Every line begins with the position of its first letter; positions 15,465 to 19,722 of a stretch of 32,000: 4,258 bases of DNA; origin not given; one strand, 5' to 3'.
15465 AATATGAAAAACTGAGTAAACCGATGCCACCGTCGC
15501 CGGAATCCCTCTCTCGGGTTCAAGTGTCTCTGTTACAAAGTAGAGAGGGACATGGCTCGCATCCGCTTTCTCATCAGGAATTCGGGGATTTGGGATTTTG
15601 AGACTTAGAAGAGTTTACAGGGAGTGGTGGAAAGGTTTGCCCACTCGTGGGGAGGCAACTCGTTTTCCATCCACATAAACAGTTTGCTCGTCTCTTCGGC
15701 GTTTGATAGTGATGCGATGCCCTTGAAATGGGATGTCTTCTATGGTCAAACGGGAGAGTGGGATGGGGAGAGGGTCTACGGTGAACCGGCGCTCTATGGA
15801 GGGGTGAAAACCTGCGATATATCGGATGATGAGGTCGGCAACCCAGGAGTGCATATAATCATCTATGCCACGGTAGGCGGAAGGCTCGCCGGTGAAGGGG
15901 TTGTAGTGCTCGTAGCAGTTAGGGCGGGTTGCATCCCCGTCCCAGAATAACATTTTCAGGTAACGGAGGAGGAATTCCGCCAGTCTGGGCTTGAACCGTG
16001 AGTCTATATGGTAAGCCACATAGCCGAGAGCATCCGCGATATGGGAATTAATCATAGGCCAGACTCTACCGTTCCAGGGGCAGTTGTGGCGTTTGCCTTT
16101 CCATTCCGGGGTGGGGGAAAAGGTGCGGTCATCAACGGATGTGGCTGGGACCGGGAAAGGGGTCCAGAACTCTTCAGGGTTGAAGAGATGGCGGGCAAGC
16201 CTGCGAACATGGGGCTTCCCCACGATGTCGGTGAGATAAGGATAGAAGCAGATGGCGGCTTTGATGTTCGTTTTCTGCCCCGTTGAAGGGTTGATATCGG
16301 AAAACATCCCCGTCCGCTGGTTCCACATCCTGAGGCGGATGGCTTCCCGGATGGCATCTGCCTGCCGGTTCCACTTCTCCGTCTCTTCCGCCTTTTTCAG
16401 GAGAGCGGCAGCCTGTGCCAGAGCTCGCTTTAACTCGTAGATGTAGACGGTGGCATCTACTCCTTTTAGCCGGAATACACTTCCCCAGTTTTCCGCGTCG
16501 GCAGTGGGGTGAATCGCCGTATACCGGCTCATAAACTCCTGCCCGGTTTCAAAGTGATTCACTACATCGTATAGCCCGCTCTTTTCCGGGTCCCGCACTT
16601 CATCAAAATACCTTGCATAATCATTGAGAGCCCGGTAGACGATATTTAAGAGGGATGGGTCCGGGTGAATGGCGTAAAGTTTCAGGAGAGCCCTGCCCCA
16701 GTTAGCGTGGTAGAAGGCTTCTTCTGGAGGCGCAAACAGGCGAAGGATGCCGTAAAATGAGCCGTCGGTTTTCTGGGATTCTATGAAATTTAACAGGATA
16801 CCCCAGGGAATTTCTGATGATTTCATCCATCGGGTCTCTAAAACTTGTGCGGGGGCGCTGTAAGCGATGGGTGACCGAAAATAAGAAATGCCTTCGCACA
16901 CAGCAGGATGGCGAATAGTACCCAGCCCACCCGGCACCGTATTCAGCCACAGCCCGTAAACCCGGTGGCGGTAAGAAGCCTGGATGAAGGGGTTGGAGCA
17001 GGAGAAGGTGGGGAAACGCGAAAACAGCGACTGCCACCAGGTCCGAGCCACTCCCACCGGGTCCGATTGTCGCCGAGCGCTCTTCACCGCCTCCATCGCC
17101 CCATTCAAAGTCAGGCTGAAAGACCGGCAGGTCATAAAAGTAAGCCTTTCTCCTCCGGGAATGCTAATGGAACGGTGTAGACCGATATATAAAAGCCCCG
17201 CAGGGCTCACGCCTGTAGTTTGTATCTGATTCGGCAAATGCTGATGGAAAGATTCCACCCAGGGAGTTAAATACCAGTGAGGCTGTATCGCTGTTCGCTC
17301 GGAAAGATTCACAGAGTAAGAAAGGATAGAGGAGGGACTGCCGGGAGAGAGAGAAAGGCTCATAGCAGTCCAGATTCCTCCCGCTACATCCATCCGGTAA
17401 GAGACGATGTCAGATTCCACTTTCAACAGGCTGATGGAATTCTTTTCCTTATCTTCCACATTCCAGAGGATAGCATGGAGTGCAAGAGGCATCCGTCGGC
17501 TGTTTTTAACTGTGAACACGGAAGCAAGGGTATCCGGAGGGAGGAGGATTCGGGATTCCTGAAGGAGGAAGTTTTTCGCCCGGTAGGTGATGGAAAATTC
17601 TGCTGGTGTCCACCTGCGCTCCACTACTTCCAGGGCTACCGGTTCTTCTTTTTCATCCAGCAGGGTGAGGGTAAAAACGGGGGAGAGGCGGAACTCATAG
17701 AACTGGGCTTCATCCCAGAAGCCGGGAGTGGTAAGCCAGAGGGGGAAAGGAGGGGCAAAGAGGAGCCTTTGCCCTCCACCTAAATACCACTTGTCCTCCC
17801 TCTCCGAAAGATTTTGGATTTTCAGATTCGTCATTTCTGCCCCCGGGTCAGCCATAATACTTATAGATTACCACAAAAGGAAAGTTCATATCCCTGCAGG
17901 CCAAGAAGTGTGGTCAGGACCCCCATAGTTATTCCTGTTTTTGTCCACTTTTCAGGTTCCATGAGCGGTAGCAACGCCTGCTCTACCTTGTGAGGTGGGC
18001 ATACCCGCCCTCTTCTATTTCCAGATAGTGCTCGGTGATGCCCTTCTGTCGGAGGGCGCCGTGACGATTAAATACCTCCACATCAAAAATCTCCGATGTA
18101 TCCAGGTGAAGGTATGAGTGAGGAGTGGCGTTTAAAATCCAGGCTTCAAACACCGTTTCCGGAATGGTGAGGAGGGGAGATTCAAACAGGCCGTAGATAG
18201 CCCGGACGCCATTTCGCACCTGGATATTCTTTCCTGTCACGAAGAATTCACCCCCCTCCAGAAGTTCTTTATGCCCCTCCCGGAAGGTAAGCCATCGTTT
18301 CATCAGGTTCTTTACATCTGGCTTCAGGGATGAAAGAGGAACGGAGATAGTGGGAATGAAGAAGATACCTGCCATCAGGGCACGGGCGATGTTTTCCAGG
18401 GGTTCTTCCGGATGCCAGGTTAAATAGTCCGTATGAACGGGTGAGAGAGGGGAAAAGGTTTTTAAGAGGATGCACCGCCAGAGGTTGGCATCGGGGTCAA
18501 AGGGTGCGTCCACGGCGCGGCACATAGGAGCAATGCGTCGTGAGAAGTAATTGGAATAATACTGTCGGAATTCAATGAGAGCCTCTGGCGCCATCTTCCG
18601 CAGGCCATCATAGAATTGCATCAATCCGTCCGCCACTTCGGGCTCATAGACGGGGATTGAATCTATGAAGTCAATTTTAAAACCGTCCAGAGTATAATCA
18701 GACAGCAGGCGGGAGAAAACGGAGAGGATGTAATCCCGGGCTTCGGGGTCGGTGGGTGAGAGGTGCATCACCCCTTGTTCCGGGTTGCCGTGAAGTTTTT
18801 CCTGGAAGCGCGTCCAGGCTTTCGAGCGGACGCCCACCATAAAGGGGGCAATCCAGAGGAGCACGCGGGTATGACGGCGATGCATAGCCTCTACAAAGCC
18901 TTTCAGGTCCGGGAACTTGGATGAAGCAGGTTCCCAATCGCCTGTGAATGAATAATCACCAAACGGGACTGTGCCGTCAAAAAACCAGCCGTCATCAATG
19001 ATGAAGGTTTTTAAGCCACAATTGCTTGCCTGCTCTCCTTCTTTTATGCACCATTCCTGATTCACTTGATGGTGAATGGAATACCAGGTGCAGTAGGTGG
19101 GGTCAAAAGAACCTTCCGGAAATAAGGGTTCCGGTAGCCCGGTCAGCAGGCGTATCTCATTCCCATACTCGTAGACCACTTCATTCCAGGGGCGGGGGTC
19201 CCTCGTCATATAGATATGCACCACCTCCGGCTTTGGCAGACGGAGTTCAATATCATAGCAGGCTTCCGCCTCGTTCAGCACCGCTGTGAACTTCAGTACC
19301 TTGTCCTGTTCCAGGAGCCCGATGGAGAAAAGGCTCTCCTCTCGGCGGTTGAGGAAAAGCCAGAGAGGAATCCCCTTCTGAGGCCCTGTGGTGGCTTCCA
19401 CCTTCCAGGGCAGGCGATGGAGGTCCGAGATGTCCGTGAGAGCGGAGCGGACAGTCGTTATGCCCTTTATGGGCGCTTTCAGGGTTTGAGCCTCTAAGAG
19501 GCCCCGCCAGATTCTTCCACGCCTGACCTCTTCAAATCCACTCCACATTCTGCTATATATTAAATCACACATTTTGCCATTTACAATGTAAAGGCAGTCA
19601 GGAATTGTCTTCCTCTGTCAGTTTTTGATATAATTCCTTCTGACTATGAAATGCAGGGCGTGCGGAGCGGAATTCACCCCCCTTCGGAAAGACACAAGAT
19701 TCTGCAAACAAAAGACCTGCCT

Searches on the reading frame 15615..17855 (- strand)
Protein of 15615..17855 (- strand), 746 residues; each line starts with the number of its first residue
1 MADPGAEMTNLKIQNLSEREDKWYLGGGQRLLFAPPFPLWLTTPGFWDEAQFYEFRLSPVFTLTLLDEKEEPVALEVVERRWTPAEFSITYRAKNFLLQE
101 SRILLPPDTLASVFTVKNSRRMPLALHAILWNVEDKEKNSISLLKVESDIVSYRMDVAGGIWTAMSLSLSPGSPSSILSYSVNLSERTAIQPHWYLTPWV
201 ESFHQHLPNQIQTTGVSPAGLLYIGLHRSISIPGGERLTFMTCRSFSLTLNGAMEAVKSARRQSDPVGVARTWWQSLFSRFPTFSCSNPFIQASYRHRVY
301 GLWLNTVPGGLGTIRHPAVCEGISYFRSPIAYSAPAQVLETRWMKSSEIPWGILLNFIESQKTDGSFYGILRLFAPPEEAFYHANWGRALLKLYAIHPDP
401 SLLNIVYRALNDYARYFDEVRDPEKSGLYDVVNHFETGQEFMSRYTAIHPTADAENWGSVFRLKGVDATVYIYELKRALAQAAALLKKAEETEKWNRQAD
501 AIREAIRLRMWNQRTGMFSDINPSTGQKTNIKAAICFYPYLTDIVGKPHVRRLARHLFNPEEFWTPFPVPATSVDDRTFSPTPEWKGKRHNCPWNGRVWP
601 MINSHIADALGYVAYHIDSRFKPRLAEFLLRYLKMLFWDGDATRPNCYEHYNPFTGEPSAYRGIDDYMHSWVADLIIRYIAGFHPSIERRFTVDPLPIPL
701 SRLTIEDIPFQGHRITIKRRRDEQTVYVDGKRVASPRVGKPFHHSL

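Call 7: search_protein_families(library=pfam, proteins=[window:15615-17855:-], max_evalue=0.0001)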
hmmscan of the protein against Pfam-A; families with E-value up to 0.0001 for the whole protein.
window:15615-17855:- (746 aa): 3 families
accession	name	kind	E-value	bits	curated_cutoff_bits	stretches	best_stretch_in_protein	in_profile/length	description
PF22422.2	MGH1-like_GH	-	4.1e-41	142.2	27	1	337-670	12-356/356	Mannosylglycerate hydrolase MGH1-like glycoside hydrolase domain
PF01204.24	Trehalase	-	1.6e-08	34.3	21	1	429-551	269-392/512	Trehalase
PF03200.22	Glyco_hydro_63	-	2.5e-05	23.7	22.4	0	466-657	252-472/492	Glycosyl hydrolase family 63 C-terminal domain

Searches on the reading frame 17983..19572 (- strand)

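Call 7: search_protein_families(library=pfam, proteins=[window:17983-19572:-], max_evalue=0.0001)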
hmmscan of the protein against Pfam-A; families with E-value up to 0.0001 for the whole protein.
window:17983-19572:- (529 aa): 2 families
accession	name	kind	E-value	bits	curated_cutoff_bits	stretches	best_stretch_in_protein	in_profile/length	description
PF02065.24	Melibiase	-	2.4e-12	46.9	27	1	162-302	47-191/347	Melibiase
PF01055.32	Glyco_hydro_31_2nd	-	8.6e-06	25.7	23.5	1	149-307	2-161/328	Glycosyl hydrolases family 31 TIM-barrel domain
